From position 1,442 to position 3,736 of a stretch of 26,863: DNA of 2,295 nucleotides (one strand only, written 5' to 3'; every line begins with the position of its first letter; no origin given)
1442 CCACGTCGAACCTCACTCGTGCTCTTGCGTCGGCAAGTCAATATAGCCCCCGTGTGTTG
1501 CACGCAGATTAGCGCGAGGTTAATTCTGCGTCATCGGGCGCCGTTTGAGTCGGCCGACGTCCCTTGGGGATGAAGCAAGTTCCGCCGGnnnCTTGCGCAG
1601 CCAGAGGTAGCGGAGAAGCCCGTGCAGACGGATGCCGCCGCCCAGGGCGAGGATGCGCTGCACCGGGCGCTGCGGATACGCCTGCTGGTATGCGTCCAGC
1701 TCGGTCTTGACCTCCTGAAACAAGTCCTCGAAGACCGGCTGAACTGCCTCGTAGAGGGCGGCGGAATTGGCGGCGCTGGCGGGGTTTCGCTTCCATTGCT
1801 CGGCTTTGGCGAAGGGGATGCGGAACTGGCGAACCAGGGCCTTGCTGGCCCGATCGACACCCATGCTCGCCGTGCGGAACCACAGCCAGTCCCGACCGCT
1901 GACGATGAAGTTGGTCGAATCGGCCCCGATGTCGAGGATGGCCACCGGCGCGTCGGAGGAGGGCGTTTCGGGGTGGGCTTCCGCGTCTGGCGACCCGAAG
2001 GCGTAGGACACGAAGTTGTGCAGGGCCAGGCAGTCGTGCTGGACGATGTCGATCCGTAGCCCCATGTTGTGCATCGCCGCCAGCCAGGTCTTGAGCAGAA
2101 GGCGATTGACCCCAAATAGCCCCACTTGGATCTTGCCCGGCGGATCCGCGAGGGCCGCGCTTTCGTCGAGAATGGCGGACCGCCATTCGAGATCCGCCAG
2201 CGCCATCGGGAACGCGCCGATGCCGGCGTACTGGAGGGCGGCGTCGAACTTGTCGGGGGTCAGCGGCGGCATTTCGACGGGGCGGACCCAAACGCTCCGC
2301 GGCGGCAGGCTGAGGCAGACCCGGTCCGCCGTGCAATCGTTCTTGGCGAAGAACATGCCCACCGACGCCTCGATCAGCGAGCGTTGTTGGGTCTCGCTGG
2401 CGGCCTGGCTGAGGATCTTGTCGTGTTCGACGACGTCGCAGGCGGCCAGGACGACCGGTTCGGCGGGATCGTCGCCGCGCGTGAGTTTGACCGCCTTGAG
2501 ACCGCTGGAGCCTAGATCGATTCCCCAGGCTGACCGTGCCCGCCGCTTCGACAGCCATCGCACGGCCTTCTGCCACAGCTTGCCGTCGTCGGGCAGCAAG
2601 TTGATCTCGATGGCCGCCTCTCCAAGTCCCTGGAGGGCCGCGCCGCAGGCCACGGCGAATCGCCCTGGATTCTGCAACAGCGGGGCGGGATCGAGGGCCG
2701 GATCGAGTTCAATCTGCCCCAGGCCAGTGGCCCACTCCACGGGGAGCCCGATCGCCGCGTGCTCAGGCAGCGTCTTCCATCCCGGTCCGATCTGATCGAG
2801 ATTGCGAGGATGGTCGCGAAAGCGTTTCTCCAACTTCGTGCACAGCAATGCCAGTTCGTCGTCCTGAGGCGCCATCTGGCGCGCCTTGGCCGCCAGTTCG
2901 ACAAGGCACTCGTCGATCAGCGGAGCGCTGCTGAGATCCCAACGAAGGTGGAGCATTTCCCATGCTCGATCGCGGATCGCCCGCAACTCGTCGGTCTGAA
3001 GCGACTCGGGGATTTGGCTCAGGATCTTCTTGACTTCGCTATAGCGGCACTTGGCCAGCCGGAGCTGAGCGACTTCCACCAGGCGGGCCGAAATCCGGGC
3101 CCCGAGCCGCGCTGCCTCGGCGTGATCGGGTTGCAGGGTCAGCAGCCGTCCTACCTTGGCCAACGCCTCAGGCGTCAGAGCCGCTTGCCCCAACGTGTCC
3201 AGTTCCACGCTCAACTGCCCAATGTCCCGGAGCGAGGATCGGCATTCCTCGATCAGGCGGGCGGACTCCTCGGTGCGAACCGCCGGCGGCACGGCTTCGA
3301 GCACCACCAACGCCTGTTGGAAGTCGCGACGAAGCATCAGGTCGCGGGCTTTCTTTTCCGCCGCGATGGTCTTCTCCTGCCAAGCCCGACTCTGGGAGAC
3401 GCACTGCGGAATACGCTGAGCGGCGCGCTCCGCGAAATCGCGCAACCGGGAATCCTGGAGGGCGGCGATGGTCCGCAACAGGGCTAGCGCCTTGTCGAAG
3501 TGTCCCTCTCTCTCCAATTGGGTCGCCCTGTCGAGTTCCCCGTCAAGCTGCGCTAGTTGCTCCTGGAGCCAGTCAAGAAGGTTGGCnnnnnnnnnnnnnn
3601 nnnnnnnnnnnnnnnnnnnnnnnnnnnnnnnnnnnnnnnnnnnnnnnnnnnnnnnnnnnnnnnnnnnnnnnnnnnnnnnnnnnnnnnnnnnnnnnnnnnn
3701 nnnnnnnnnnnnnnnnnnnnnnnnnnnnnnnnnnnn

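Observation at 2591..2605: PilN-type INLLP peptide encoded in cis just before the PilM domain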

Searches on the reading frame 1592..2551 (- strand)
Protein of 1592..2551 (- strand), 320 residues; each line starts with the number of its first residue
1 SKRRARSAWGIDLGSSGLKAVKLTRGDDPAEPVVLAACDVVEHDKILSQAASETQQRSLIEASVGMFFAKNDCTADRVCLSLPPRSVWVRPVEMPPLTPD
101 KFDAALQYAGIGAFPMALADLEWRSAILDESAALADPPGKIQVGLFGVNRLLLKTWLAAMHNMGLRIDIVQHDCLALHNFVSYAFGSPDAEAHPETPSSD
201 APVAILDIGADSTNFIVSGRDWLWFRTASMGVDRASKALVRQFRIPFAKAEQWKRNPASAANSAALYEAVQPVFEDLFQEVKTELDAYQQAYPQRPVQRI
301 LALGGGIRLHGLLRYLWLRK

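Call 31: search_protein_families(library=pfam, proteins=[window:1592-2551:-], max_evalue=0.01)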
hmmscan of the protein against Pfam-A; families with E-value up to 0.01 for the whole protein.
seq(320 aa): 3 families
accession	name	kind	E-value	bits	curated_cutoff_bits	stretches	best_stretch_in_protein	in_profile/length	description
PF11104.14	PilM_2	-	3.7e-15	56.1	27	1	10-316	1-294/340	Type IV pilus assembly protein PilM;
PF14450.12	FtsA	-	0.00088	20.1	31.8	1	204-266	1-64/127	Cell division protein FtsA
PF05134.19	T2SSL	-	0.0041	17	25.5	1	144-177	105-138/231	Type II secretion system (T2SS), protein L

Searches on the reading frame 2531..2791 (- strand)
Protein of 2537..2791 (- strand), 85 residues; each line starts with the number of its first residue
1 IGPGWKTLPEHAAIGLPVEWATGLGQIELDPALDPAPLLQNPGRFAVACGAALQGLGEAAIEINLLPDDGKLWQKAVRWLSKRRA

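Call 11: search_protein_families(library=pfam, proteins=[window:2537-2791:-], max_evalue=10)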
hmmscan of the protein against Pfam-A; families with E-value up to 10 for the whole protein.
window:2537-2791:- (85 aa): 0 families

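Call 14: search_solved_structures(query=A2, max_evalue=10, show_alignments=5)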
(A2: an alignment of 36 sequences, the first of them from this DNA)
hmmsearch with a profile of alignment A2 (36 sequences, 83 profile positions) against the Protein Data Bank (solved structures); distinct sequences matched with E-value up to 10: 5.
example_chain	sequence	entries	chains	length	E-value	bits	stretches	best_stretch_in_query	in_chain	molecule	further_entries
5eou_A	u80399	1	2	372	0.0014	21.6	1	6-63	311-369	Type 4 fimbrial biogenesis protein PilM,Type 4 fimbrial biogenesis protein PilN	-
3jc8_Ma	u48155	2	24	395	0.014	18.4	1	7-48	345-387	Type IV pilus biogenesis protein PilM | PilM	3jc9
5eox_A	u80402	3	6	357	0.12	15.5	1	6-49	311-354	Type 4 fimbrial biogenesis protein PilM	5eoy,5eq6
2ych_A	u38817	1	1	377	0.16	15.1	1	8-52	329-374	COMPETENCE PROTEIN PILM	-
4igj_A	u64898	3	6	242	0.19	14.8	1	35-78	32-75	Maleylacetoacetate isomerase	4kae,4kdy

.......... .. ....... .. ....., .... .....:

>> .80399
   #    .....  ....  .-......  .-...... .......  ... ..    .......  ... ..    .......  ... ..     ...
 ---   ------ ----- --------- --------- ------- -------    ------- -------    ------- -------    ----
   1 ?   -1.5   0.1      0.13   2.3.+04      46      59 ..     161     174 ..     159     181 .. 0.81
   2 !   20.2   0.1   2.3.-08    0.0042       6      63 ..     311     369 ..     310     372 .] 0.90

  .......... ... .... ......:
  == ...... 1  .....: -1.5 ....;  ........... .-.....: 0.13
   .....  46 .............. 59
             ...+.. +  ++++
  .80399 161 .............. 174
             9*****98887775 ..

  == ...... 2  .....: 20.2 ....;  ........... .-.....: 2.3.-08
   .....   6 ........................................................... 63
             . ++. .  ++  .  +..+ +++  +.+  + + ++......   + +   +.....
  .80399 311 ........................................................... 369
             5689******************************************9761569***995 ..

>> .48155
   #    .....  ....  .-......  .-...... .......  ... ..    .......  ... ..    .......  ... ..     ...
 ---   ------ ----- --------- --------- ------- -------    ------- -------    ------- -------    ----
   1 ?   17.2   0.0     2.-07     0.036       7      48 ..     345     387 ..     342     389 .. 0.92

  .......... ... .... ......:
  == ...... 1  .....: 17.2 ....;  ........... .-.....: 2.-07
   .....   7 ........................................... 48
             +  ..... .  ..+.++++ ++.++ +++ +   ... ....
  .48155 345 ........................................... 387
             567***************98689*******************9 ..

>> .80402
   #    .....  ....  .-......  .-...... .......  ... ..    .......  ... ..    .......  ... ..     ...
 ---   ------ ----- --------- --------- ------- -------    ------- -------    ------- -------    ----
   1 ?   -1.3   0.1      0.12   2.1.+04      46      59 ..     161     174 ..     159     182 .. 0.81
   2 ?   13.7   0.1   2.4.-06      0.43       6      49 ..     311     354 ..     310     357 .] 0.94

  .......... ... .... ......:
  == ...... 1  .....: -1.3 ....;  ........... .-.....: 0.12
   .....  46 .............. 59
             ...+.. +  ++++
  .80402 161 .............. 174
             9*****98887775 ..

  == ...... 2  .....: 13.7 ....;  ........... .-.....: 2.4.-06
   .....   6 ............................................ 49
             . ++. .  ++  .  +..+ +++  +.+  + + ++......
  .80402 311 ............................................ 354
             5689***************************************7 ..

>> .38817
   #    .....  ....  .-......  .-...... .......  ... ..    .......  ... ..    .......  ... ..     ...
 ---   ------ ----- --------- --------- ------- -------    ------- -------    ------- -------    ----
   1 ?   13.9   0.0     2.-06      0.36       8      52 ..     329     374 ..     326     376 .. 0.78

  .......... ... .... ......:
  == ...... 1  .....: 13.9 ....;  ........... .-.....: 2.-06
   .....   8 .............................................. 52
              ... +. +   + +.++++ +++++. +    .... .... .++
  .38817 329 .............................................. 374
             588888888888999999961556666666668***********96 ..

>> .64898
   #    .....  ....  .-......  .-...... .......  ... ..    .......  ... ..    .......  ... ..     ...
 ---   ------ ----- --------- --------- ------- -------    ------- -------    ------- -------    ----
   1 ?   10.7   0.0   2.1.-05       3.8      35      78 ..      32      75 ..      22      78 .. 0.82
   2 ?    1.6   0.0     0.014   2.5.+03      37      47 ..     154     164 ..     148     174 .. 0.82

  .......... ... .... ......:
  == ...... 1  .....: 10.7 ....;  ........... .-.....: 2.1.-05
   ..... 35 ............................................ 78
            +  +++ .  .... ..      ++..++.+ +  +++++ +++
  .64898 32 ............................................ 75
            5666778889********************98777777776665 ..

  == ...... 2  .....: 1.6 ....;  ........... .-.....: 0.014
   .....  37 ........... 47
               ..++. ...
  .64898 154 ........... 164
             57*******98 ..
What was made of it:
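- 2618..2761 (-): Displaced C-terminal segment of the PilM fold (residues 371-418): the last beta-strand of subdomain 2A and the C-terminal helix of 1A, '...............'. The top 4 PDB hits of the segment profile are all PilM C-termini (call 14).
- On PilN (Pfam PF05137): INLLP at residues 423-427 aligns with ARINLLP of the PilN(1-12) part of 5EOU (call 14).
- The best is the engineered PilM:PilN1-12 chimera 5EOU (E=0.0014), aligned through ARINLLP (call 14).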

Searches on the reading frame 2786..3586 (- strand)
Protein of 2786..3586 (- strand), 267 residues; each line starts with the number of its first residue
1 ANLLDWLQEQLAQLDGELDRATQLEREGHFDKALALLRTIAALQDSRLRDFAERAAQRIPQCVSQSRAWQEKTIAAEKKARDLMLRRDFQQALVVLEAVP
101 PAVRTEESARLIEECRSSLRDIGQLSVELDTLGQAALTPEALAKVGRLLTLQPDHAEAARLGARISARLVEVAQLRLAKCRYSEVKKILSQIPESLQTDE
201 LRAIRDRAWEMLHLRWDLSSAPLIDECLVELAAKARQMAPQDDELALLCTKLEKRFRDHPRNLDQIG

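Call 78: search_solved_structures(query=A4, max_evalue=1)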
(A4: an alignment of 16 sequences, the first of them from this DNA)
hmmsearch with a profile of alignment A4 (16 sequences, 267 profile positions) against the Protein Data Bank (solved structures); distinct sequences matched with E-value up to 1: 16.
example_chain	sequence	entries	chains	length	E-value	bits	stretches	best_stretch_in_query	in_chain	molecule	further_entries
2y4t_A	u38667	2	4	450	3.7e-05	26.4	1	9-73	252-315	DNAJ HOMOLOG SUBFAMILY C MEMBER 3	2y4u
3ieg_A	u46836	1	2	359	0.00095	21.8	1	9-74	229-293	DnaJ homolog subfamily C member 3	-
22vl_b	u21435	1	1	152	0.0073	18.9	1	2-104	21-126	ATP synthase subunit b, chloroplastic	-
4y6c_A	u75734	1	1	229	0.019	17.5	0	15-49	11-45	ANSERINA PUTATIVE KINESIN LIGHT chain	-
6kos_A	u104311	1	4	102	0.031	16.8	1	48-88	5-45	SUWA (Super WA20)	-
3vjf_A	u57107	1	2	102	0.075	15.5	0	48-88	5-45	WA20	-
1i7q_A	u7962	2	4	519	0.076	15.5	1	51-144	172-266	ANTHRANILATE SYNTHASE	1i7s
7upo_B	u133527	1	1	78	0.08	15.5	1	106-136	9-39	DHT03 protein B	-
9e71_Bb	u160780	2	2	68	0.088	15.3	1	4-46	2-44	aS35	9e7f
4y6w_A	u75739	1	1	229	0.091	15.3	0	15-49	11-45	NaB(AB)3ACb - light chain TPR-like repeats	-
9min_D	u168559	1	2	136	0.15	14.6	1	55-98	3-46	designed minibinder KH46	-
9k7z_A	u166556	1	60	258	0.17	14.4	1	10-64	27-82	Cage-i53-Zn1-HEHE-16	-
9fqr_Fp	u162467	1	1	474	0.21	14.1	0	20-71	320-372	Tetratricopeptide repeat protein 29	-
3zpj_A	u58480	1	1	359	0.24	13.9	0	131-199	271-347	TON_1535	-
7upq_B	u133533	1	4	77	0.32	13.5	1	106-136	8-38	DHT03 protein B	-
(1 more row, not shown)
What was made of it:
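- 2813..3580 (-): All-helical TPR-like repeat domain (residues 98-353). A profile of this region hits the DNAJC3 TPR region 2y4t at E=3.7e-5 (call 78).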

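Call 79: search_protein_families(library=pfam, alignment_id=A4, max_evalue=0.01)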
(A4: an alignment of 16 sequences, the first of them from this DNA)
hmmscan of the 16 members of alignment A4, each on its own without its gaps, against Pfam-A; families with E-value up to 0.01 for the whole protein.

A. member 1, seq(267 aa): 0 families

B. families by the number of members that match (of 16 scanned): 12 families
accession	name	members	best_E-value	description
PF14559.12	TPR_19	3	7.3e-06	Tetratricopeptide repeat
PF15665.10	FAM184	1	9e-06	Family with sequence similarity 184, A and B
PF19556.4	PRTRC_E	1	2.3e-05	PRTRC system protein E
PF07996.16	T4SS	1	0.00069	Type IV secretion system proteins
PF10938.13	YfdX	1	0.0012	YfdX protein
PF20651.3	EXOC6_Sec15_N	1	0.0014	Exocyst complex component EXOC6/Sec15, N-terminal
PF05472.16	Ter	1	0.0023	DNA replication terminus site-binding protein (Ter protein)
PF14561.12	TPR_20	1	0.0027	Tetratricopeptide repeat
PF13428.12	TPR_14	1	0.0055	Tetratricopeptide repeat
PF13371.12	TPR_9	1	0.0087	Tetratricopeptide repeat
PF11279.13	DUF3080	1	0.0088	Protein of unknown function (DUF3080)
PF09710.15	Trep_dent_lipo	1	0.0098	Treponema clustered lipoprotein (Trep_dent_lipo)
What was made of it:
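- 2813..3580 (-): TPR_19 matches 3/16 members (call 79).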
